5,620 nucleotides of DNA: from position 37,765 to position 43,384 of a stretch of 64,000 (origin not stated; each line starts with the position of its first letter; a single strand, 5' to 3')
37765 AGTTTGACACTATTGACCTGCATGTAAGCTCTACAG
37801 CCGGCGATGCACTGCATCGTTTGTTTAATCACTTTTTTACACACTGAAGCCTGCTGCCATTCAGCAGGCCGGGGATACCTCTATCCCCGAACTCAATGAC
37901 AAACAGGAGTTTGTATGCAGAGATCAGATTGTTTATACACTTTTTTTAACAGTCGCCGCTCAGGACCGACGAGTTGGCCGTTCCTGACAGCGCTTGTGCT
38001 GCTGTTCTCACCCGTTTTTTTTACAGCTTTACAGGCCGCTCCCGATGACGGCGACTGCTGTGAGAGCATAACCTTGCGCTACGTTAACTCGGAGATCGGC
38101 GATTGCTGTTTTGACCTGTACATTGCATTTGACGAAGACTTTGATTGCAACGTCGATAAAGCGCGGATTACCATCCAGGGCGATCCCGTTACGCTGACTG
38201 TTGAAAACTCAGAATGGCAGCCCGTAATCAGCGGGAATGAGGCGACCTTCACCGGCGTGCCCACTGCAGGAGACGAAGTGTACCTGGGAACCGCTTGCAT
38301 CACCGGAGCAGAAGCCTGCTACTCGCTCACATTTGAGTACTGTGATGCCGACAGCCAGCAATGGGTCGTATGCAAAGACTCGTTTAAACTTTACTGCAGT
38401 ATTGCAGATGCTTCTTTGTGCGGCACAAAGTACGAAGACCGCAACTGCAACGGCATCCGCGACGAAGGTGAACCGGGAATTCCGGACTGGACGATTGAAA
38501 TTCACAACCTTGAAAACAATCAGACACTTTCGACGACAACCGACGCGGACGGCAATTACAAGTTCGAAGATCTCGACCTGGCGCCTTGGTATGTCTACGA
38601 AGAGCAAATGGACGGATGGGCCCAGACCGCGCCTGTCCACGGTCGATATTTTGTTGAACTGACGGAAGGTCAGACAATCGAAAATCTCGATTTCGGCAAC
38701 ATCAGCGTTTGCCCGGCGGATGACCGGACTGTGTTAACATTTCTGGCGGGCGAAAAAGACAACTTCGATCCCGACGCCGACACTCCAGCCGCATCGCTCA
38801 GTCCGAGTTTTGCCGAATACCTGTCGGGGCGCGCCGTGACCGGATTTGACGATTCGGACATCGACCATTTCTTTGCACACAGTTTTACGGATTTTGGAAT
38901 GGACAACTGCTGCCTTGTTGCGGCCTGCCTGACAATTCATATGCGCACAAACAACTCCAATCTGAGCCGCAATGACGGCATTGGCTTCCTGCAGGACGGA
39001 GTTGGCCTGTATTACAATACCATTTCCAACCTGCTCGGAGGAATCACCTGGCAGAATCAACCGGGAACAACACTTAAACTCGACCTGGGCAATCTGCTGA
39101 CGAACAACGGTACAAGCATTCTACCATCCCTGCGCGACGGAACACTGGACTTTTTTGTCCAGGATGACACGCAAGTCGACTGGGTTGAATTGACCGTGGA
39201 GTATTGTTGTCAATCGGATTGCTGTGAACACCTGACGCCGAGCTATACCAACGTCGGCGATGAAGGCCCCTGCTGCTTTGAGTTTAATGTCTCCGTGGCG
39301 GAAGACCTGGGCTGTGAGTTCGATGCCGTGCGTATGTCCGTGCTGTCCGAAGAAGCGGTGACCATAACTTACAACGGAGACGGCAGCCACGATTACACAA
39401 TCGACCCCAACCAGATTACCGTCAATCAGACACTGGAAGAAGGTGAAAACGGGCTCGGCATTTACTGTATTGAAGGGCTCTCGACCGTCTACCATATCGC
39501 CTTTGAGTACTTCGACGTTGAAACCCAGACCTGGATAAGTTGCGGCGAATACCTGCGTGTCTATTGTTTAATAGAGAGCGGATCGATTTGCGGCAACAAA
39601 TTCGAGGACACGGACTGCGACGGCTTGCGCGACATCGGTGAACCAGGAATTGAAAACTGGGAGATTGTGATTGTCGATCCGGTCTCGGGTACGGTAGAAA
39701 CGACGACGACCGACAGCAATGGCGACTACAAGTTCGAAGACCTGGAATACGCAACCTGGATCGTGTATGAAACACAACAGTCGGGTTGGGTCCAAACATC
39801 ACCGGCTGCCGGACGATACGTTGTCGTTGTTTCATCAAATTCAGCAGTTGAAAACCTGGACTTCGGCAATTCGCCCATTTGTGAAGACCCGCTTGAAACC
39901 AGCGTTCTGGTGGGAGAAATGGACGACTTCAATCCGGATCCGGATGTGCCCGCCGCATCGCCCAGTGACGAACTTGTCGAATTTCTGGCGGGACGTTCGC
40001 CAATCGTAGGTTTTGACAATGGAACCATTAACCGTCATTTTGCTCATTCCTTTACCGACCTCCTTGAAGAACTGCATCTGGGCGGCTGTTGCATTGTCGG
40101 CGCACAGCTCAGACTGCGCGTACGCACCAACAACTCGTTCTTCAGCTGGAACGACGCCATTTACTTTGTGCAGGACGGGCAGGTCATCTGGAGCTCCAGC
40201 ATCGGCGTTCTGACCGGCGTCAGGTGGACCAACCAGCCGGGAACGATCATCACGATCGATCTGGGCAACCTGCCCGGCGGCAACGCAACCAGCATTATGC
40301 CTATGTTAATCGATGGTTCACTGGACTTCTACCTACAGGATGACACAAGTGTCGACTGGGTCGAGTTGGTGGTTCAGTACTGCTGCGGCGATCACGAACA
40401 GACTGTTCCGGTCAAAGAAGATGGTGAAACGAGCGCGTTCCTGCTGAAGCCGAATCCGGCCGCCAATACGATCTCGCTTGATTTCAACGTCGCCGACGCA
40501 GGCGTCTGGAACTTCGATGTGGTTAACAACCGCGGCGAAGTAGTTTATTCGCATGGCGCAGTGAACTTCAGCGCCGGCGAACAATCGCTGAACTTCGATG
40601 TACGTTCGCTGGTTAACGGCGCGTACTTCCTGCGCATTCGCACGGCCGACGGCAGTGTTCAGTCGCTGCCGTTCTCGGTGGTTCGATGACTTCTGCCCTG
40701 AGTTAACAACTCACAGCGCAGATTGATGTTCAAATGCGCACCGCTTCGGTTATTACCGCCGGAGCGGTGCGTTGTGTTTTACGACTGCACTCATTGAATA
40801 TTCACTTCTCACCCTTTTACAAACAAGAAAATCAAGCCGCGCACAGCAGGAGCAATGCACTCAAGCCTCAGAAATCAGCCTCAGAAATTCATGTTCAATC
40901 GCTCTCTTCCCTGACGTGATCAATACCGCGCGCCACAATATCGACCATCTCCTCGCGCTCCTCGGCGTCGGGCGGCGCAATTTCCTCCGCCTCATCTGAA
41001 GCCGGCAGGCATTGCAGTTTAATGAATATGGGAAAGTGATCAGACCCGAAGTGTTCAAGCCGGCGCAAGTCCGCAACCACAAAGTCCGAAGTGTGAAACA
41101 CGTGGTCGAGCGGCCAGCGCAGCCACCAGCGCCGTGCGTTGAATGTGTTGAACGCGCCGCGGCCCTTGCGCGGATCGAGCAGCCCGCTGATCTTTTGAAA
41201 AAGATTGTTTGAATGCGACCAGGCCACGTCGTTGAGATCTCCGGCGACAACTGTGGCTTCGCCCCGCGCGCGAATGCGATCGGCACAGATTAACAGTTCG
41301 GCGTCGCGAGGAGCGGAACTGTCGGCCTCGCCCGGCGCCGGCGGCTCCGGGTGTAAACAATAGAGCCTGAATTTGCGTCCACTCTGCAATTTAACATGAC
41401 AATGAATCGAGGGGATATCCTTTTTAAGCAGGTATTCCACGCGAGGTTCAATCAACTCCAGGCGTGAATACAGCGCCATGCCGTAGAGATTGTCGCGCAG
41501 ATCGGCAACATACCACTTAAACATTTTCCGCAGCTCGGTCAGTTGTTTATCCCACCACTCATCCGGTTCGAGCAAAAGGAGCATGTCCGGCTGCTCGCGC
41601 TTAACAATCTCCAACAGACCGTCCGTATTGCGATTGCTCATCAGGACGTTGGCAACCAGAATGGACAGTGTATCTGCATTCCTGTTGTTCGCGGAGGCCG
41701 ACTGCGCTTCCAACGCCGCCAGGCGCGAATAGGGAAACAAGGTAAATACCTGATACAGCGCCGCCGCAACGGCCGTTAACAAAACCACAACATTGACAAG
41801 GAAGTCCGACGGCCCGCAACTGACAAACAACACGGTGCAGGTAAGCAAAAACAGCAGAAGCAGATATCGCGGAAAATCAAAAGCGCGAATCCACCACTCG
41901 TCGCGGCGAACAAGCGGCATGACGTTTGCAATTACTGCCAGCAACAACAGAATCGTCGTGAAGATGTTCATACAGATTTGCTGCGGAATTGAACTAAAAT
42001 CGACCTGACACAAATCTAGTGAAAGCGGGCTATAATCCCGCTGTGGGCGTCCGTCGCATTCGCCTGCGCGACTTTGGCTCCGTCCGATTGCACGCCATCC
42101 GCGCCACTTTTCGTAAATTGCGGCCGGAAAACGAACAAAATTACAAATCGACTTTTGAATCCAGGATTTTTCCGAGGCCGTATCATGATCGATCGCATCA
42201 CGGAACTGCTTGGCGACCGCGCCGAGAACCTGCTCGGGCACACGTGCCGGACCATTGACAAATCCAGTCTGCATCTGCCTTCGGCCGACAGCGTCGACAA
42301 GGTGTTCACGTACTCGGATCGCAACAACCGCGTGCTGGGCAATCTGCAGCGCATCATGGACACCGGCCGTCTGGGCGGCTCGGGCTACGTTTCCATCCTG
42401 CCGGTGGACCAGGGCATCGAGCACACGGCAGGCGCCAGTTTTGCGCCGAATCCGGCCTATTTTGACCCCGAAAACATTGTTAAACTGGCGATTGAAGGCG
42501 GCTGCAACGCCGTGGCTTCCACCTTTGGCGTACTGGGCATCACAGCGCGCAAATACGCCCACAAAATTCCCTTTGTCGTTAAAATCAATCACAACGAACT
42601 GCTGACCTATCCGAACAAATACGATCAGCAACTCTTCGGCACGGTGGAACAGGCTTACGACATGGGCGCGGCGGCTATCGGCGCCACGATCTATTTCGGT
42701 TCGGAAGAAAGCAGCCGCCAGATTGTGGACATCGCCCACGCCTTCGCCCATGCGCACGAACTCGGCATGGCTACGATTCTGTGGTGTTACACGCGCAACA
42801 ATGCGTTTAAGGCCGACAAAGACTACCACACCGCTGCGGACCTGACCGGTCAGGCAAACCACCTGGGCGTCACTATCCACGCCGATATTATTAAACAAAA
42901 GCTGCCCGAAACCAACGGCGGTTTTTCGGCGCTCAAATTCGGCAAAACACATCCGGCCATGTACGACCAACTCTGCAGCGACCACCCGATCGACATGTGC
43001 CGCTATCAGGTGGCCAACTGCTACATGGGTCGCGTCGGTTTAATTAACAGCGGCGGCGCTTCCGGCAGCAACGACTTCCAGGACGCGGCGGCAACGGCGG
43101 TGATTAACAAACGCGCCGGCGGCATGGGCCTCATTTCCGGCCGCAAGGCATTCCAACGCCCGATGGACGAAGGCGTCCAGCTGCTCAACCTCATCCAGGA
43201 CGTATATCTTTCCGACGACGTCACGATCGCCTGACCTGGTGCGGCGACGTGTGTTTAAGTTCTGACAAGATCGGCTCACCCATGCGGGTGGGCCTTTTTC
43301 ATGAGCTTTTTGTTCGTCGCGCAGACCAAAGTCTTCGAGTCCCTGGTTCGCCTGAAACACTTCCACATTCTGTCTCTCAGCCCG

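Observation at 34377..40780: Tandem pair of about 925-aa cysteine-rich, internally duplicated T9SS cargo proteins with vicinal CC motifs: a candidate novel secreted protein family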

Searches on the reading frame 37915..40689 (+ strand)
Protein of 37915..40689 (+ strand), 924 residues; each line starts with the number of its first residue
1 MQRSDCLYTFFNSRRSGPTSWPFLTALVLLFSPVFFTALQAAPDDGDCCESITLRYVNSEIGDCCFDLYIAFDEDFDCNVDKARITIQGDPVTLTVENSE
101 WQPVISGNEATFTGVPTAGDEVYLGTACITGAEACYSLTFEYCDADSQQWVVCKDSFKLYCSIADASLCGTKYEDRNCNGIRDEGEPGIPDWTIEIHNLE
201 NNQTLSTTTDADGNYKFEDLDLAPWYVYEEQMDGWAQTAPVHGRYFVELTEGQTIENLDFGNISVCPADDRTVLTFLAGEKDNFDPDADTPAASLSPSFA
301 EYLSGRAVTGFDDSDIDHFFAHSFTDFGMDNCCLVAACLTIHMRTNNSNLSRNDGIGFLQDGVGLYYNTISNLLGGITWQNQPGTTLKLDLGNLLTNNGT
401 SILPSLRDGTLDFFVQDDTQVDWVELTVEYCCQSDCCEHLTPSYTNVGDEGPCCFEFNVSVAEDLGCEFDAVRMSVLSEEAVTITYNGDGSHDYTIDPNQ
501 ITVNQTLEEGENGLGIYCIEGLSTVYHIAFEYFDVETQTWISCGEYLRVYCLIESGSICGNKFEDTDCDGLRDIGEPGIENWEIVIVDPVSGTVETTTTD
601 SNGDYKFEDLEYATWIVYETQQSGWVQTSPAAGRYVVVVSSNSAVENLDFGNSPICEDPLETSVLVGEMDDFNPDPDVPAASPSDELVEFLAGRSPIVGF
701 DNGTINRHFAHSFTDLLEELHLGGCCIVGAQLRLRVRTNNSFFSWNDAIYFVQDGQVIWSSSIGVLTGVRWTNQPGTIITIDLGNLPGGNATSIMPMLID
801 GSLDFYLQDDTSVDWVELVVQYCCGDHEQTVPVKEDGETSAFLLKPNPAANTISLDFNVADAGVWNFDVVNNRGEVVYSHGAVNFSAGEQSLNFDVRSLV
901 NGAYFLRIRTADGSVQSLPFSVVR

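Call 3: search_protein_families(library=pfam, proteins=[window:37915-40689:+], max_evalue=1)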
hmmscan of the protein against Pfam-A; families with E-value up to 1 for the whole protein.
window:37915-40689:+ (924 aa): 10 families
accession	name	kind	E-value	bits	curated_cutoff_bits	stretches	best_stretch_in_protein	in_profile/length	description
PF17210.9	SdrD_B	-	2.5e-26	92.5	29.7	2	172-243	7-78/112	SdrD B-like domain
PF13620.12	CarboxypepD_reg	-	4.2e-12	46.7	32.3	2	182-228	7-52/82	Carboxypeptidase regulatory-like domain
PF17802.7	SpaA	-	3.6e-09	37.1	23.1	2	591-651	27-88/91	Prealbumin-like fold domain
PF18962.6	Por_Secre_tail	-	2.9e-07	31.1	27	1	846-915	3-69/75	Secretion system C-terminal sorting domain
PF13715.12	CarbopepD_reg_2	-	0.0008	19.8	32.2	0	590-613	21-44/88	CarboxypepD_reg-like domain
PF16371.11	MetallophosN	-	0.0018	18.9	35.6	1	590-621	15-46/77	N terminal of Calcineurin-like phosphoesterase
PF11974.14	bMG3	-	0.0029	18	34.9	0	189-221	28-60/103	Bacterial alpha-2-macroglobulin MG3 domain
PF11589.14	DUF3244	-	0.0053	17.2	25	1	851-914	29-89/96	Domain of unknown function (DUF3244)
PF22902.2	NOMO1-like_9th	-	0.013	15.7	27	0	186-217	10-42/75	BOS complex subunit NOMO1-like, beta sandwich domain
PF13964.12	Kelch_6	-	0.17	12.4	25.3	0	515-544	13-44/50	Kelch motif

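Call 4: search_protein_families(library=ncbifam, proteins=[window:37915-40689:+], max_evalue=1)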
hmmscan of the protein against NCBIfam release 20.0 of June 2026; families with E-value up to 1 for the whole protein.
window:37915-40689:+ (924 aa): 8 families
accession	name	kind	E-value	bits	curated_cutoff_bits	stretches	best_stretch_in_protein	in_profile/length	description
NF012181.0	MSCRAMM_SdrD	exception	1.3e-15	55.9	2500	2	170-243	686-759/1379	MSCRAMM family adhesin SdrD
NF000535.3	MSCRAMM_SdrC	exception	4.4e-11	41.5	1700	2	563-638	504-579/963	MSCRAMM family adhesin SdrC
TIGR04183.1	Por_Secre_tail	domain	1.1e-07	31.7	23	1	846-916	3-66/72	T9SS type A sorting domain-containing protein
NF033902.0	iso_D2_wall_anc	subfamily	1.1e-05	24.4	95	2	200-233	134-167/540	SpaH/EbpB family LPXTG-anchored major pilin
NF038113.1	T9SSA_dep_M36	equivalog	0.0036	15.5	885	1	834-914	785-861/869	T9SS-dependent M36 family metallopeptidase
NF058648.1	ECF_sub_HI1622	equivalog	0.0075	16.3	100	0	192-219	42-69/180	NikL family nickel/cobalt ECF transporter subunit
NF052323.1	T9SSA_dep_M6i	equivalog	0.019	12.9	600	1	846-911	962-1027/1043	T9SS-dependent M6-like inactivated metalloprotease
TIGR04387.1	capsid_maj_N4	equivalog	0.23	10.7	60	1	726-802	188-264/324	N4-gp56 family major capsid protein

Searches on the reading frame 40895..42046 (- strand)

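Call 44: search_protein_families(library=pfam, proteins=[window:40895-42046:-], max_evalue=0.00001)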
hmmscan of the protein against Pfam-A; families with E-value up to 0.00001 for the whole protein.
window:40895-42046:- (383 aa): 1 family
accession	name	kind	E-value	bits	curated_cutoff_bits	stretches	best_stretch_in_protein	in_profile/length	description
PF03372.29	Exo_endo_phos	-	6.3e-33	114.8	24.5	1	132-337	3-225/225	Endonuclease/Exonuclease/phosphatase family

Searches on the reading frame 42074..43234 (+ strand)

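Call 44: search_protein_families(library=pfam, proteins=[window:42074-43234:+], max_evalue=0.00001)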
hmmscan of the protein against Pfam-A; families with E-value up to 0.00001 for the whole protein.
window:42074-43234:+ (386 aa): 1 family
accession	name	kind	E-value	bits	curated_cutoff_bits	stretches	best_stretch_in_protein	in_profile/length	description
PF01791.15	DeoC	-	1.4e-61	208.5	23.8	1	107-362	2-229/229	DeoC/LacD family aldolase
